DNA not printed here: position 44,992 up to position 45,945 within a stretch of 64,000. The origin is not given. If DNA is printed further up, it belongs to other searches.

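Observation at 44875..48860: tRNA-Arg-adjacent AT-rich island: NTase + Abi_2-like HEPN + RloC-like ATPase/anticodon nuclease as one candidate three-gene defence module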

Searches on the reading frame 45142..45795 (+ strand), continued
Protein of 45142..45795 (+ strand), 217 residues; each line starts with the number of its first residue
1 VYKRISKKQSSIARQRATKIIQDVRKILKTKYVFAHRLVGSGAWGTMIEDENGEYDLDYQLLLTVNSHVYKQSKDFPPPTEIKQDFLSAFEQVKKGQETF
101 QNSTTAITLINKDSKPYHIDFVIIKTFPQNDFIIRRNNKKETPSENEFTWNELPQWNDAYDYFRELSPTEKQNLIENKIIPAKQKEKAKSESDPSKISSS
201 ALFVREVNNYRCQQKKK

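Call 58: search_protein_representatives(alignment_id=A1)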
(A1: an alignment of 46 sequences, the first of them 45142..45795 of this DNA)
Query: 46 sequences, 216 profile positions. Proteins with E-value up to 0.001 (for the whole library): 346; up to 1e-10: 115; up to 1e-30: 41. The best 150 are listed.
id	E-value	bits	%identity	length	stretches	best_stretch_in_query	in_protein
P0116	5.5e-106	369.5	-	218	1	2-215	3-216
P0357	1.2e-74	267.0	-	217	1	2-215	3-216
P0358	3.8e-71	255.6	-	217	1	1-213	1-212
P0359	4.5e-71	255.4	-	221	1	2-211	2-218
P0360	1.1e-68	247.6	-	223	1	3-212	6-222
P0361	1.4e-66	240.7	-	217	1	1-215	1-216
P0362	3.9e-66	239.2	-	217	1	2-211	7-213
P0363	7.5e-62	225.2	-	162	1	1-159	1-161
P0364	1.6e-61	224.2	-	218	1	1-215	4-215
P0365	5.5e-59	215.9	-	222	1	2-215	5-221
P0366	1.3e-56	208.1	-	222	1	2-214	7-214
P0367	9.6e-56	205.3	-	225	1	2-215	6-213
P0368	3.8e-55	203.3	-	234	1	2-215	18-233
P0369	4.2e-55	203.2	-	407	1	91-215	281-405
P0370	4.0e-54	200.0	-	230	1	3-214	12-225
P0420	3.9e-21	92.1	-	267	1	141-215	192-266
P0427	7.3e-19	84.7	-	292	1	3-74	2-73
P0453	1.3e-12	64.3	-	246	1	1-152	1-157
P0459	5.1e-12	62.3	-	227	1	9-157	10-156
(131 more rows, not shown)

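Call 61: search_protein_families(library=pfam, proteins=[P0369, P0420, P0427, P0453, P0459], max_evalue=0.01)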
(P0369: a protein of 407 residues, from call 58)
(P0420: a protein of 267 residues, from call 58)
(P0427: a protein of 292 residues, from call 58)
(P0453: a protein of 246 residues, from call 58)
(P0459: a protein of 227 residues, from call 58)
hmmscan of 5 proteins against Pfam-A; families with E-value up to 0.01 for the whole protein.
P0369 (407 aa): 2 families
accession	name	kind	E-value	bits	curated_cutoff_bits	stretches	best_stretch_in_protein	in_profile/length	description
PF13306.12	LRR_5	-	2.5e-12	47.2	27.7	1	66-140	21-95/127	BspA type Leucine rich repeat region (6 copies)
PF00188.32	CAP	-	3.5e-10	41.2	21.1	1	165-273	2-116/117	Cysteine-rich secretory protein family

P0420 (267 aa): 0 families

P0427 (292 aa): 3 families
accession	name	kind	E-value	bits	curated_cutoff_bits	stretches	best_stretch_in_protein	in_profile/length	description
PF01207.24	Dus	-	2.4e-67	227.7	20.4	1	83-290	42-250/311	Dihydrouridine synthase (Dus)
PF01180.27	DHO_dh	-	4.1e-10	39.8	27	1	93-271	93-288/291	Dihydroorotate dehydrogenase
PF03060.21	NMO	-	0.001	19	28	1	95-253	63-222/331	Nitronate monooxygenase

P0453 (246 aa): 0 families

P0459 (227 aa): 0 families

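Call 66: find_related_loci(query=A5, collection=metagenome_contigs, flank=5000)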
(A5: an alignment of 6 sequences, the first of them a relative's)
Query A5 (211 aa) in metagenome_contigs; peptide patterns used: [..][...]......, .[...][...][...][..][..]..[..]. (x = any residue, [..] = any of these).
600 stretches matched a pattern (row limit reached: there are more); 474 encode a relative of the query (tblastn E <= 1e-3); the best 80 are kept; 80 distinct loci.
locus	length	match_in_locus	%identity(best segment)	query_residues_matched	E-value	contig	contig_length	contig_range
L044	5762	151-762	50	1-208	2e-59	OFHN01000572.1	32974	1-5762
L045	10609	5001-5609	49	1-208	5e-59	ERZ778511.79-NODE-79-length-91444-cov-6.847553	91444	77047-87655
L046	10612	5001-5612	48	1-209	4e-59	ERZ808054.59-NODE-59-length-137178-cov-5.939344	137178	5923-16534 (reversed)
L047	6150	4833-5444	46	1-209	8e-56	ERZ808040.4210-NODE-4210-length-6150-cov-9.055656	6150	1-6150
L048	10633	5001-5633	45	1-210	2e-55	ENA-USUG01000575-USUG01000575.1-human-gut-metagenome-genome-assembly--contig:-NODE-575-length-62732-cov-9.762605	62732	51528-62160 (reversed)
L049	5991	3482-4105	47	1-210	1e-53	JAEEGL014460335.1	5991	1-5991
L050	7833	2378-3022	42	1-210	7e-54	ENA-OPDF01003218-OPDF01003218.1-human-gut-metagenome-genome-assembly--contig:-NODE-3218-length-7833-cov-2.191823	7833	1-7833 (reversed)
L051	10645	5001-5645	42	1-210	8e-54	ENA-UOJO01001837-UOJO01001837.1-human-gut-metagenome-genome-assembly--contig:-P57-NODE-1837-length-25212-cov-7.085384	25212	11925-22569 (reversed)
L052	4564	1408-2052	41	2-209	2e-52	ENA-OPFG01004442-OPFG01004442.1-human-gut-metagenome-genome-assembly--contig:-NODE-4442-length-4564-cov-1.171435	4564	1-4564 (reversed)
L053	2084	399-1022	44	1-209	2e-52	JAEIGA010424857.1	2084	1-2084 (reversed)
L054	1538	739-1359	44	2-210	1e-53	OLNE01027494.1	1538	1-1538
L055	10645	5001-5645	41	2-209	5e-52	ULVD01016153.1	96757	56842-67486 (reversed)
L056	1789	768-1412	44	1-210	1e-52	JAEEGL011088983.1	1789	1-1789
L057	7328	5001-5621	43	2-210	2e-51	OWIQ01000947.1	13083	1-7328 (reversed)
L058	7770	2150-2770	45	2-210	2e-51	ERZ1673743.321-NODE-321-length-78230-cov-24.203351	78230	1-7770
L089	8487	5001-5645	41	1-210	2e-49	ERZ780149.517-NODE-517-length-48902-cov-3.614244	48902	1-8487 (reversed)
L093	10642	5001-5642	42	1-210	2e-49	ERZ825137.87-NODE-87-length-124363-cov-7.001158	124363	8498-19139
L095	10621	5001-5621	44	2-210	2e-49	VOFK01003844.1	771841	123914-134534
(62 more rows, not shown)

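Call 72: search_protein_families(library=pfam, proteins=[L045:4076-4756:+, L055:4296-4874:+, L055:5930-7756:+, L089:3563-4885:+, L093:4222-4911:+, L093:5849-6595:+, L044:907-1545:+, L095:4301-4873:+, L053:1054-1482:+, L051:4050-4586:+], max_evalue=0.01)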
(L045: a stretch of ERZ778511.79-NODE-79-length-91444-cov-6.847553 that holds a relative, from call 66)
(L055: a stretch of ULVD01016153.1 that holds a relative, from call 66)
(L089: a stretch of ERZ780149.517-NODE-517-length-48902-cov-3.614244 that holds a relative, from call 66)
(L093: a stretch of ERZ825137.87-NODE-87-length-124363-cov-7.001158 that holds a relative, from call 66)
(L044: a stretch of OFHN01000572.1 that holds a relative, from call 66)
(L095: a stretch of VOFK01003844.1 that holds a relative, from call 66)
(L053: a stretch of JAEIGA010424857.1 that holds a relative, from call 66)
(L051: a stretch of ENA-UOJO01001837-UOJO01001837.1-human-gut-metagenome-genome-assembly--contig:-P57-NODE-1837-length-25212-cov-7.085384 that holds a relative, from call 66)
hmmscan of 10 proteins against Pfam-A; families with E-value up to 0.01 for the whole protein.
L045:4076-4756:+ (226 aa): 4 families
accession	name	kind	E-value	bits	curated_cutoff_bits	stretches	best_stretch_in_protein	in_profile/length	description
PF08922.17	DUF1905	-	3e-18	66.1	24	1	5-80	1-79/81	Domain of unknown function (DUF1905)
PF08818.16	DUF1801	-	1.2e-15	58.1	27.2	1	129-217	1-82/85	Domain of unknown function (DU1801)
PF18899.5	DUF5655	-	0.0021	18.5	24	1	118-175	1-58/109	Domain of unknown function (DUF5655)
PF20094.4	GWxTD_dom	-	0.0098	16.1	26.9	0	182-209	87-114/172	GWxTD domain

L055:4296-4874:+ (192 aa): 0 families

L055:5930-7756:+ (608 aa): 9 families
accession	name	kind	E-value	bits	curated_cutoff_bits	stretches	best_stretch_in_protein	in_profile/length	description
PF19044.6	P-loop_TraG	-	9.9e-17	61.1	25.8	1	227-530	10-301/413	TraG P-loop domain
PF12846.13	AAA_10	-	2.9e-10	40.2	27.5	2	241-290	19-68/362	AAA-like domain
PF01935.23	DUF87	-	3e-07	31.2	23.2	1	244-300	24-81/220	Helicase HerA, central domain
PF13401.12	AAA_22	-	0.00014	22.6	27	1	241-286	3-50/130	AAA domain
PF20720.3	nSTAND3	-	0.00021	21.5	27.2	1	242-287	16-61/155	Novel STAND NTPase 3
PF10412.15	TrwB_AAD_bind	-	0.00034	20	20.5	1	242-310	14-74/387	Type IV secretion-system coupling protein DNA-binding domain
PF13191.12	AAA_16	-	0.0012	19.8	32.6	1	234-283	16-66/167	AAA ATPase domain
PF00910.28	RNA_helicase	-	0.0028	18.5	21.5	0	246-290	1-50/105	RNA helicase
PF00005.33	ABC_tran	-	0.0062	17.6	25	0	244-273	12-41/137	ABC transporter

L089:3563-4885:+ (440 aa): 3 families
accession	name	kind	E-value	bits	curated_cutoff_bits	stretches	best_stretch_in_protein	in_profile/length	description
PF02773.21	S-AdoMet_synt_C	-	7.7e-61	204.5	25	1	270-404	2-137/138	S-adenosylmethionine synthetase, C-terminal domain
PF02772.21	S-AdoMet_synt_M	-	2.3e-41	141.1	29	1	151-267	2-120/120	S-adenosylmethionine synthetase, central domain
PF00438.25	S-AdoMet_synt_N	-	7.3e-26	91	33.1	1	38-124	3-85/99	S-adenosylmethionine synthetase, N-terminal domain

L093:4222-4911:+ (229 aa): 2 families
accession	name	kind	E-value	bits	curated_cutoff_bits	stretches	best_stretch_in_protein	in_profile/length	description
PF07751.16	Abi_2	-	8e-09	36.5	25.6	2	40-89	24-69/184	Abi-like protein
PF04546.19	Sigma70_ner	-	0.0025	18.2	29.7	1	58-134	74-150/210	Sigma-70, non-essential region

L093:5849-6595:+ (248 aa): 0 families

L044:907-1545:+ (212 aa): 1 family
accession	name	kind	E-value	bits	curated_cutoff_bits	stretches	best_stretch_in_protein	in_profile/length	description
PF02586.19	SRAP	-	1e-37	130.2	27.1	1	10-192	1-192/214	SOS response associated peptidase (SRAP)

L095:4301-4873:+ (190 aa): 1 family
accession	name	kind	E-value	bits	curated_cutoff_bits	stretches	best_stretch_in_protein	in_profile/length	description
PF20187.3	DUF6550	-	8.6e-12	46.1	27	1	154-190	154-190/190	Family of unknown function (DUF6550)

L053:1054-1482:+ (142 aa): 0 families

L051:4050-4586:+ (178 aa): 0 families

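Call 73: search_protein_families(library=padloc, proteins=[L045:4076-4756:+, L055:4296-4874:+, L055:5930-7756:+, L089:3563-4885:+, L093:4222-4911:+, L093:5849-6595:+, L044:907-1545:+, L095:4301-4873:+, L053:1054-1482:+, L051:4050-4586:+], max_evalue=0.01)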
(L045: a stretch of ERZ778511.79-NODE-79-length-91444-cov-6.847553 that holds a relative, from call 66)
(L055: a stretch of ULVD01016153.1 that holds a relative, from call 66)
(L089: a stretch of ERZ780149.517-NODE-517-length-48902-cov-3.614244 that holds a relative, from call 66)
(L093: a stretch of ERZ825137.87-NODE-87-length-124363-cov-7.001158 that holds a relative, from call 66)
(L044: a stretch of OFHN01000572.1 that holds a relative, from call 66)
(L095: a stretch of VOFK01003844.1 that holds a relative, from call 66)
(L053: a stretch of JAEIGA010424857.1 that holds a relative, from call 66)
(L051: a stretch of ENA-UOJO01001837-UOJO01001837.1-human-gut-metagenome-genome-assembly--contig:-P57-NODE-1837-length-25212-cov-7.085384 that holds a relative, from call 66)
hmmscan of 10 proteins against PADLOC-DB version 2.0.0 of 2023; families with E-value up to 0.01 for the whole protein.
L045:4076-4756:+ (226 aa): 0 families

L055:4296-4874:+ (192 aa): 0 families

L055:5930-7756:+ (608 aa): 2 families
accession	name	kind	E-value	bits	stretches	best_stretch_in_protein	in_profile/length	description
PDLC04140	mad8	-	4.5e-14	50.7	1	219-599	4-304/314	mads_8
PDLC04103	HerA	-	7.9e-06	22.5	1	248-289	177-218/579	-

L089:3563-4885:+ (440 aa): 0 families

L093:4222-4911:+ (229 aa): 4 families
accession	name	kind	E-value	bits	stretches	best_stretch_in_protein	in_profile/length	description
PDLC02344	AbiD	-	1.2e-06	26.4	1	37-95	50-105/277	AbiD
PDLC01468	Cas13b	-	2.7e-05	20.7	1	36-178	807-913/933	CAS-VI-B; effector__SPE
PDLC02153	Cas13b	-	6.3e-05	19.4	1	40-184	784-890/903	-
PDLC01339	Csm3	-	0.0094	15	0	71-204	32-142/163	"CAS-III-A,CAS-III-D; effector_G7"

L093:5849-6595:+ (248 aa): 34 families (the best 25 are shown)
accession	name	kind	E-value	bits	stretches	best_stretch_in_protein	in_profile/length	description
PDLC02269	AbiEi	-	1.1e-69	232.6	1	9-247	8-244/251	AbiEi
PDLC02287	AbiEi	-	2.5e-63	212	1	11-245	10-242/253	AbiEi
PDLC02270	AbiEi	-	3.6e-40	135.7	1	5-246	4-260/265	AbiEi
PDLC02267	AbiEi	-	8.2e-38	128.3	1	11-237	18-238/252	AbiEi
PDLC02276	AbiEi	-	3.7e-17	60.7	1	13-201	17-212/270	AbiEi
PDLC02225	AbiEi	-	1.3e-16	58.9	1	23-183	25-179/198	AbiEi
PDLC02271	AbiEi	-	1.7e-16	58.2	1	32-241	43-259/263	AbiEi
PDLC02265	AbiEi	-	1.2e-15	55.8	1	22-165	21-165/198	AbiEi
PDLC02266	AbiEi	-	1.4e-15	55.4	1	12-242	16-253/258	AbiEi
PDLC02282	AbiEi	-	6.2e-13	46.7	1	12-236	16-249/260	AbiEi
PDLC02272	AbiEi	-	5.7e-12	43.9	1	15-196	17-197/200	AbiEi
PDLC02283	AbiEi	-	1.6e-11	42.3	1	24-163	26-166/201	AbiEi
PDLC02230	AbiEi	-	1.7e-10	38.9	1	16-149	6-137/192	AbiEi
PDLC02275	AbiEi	-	6.2e-10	37.4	1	26-185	20-172/184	AbiEi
PDLC02252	AbiEi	-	7.5e-10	36.8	1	12-239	16-251/259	AbiEi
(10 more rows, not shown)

L044:907-1545:+ (212 aa): 0 families

L095:4301-4873:+ (190 aa): 1 family
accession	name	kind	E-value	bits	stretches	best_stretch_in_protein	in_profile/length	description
PDLC04061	PD-T4-6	-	8.3e-05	20.3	1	16-149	335-471/510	-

L053:1054-1482:+ (142 aa): 0 families

L051:4050-4586:+ (178 aa): 0 families

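Call 95: search_dna_similar(query=window:45142-45795:+, collection=plasmids, mode=protein, max_rows=10)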
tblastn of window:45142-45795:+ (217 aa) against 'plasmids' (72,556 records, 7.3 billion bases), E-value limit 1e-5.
No match.

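Call 96: search_dna_similar(query=window:45142-45795:+, collection=phages, mode=protein, max_rows=10)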
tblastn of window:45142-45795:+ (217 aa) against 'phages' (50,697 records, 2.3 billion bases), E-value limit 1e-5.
Records with a match: 1; places in all: 1; records where one place covers at least 80% of the query: 0.
Best place of each record, by identity: <60% 1.
By first word of the organism name: phage 1.
By host as written in the record: - 1.
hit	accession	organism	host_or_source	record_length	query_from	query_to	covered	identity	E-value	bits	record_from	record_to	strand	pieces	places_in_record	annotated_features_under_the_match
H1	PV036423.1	phage NatCom_17901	human feces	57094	19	170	70%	29.7%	8e-7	55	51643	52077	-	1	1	hypothetical protein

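Call 97: search_protein_families(library=phrogs, proteins=[window:45142-45795:+], max_evalue=0.001)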
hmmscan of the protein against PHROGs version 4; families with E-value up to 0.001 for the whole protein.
window:45142-45795:+ (217 aa): 0 families

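Call 98: get_annotated_region(hit=H1, flank=3000)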
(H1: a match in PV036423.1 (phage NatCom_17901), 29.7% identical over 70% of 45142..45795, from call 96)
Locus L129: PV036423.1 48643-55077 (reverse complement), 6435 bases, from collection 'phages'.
description: Phage NatCom_17901, complete genome.
organism: phage NatCom_17901 (NCBI taxid 3403543)
taxonomy: Viruses; Duplodnaviria; Heunggongvirae; Uroviricota; Caudoviricetes; Ca. Heliusvirales
host: -; source: human feces; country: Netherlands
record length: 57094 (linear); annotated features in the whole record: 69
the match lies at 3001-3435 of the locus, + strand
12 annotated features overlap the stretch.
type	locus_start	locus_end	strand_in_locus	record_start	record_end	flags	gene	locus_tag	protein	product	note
CDS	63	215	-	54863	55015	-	-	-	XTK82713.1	hypothetical protein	-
CDS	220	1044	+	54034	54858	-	-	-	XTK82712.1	hypothetical protein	-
CDS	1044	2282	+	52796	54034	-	-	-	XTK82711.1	hypothetical protein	-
CDS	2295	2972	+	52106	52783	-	-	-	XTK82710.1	hypothetical protein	-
CDS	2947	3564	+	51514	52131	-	-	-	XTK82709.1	hypothetical protein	-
CDS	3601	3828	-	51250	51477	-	-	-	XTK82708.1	hypothetical protein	-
CDS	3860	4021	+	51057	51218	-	-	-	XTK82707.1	hypothetical protein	-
CDS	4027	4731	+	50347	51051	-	-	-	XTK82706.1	hypothetical protein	-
CDS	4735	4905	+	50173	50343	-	-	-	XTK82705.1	hypothetical protein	-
CDS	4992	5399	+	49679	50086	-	-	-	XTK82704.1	hypothetical protein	-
CDS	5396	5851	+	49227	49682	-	-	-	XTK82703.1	anaerobic ribonucleotide reductase small subunit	-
CDS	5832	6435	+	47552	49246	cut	-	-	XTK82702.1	anaerobic ribonucleoside reductase large subunit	-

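Call 99: search_protein_families(library=pfam, proteins=[L129:2295-2972:+, L129:2947-3564:+, L129:1044-2282:+, L129:4027-4731:+], max_evalue=0.1)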
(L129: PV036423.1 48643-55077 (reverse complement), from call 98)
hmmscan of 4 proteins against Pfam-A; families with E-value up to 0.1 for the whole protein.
L129:2295-2972:+ (225 aa): 1 family
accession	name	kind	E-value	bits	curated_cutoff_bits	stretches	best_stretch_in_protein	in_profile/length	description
PF07751.16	Abi_2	-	0.0013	19.5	25.6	1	41-121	28-93/184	Abi-like protein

L129:2947-3564:+ (205 aa): 1 family
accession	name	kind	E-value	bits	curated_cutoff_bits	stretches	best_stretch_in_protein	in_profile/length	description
PF22226.1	Mre11_C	-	0.048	14.3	27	0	161-176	28-43/44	Mre11 C-terminal Rad50-binding domain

L129:1044-2282:+ (412 aa): 0 families

L129:4027-4731:+ (234 aa): 1 family
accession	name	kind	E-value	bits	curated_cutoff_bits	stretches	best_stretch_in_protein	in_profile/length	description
PF18814.6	PBECR5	-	0.006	16.9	25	1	145-214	145-215/239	phage-Barnase-EndoU-ColicinE5/D-RelE like nuclease5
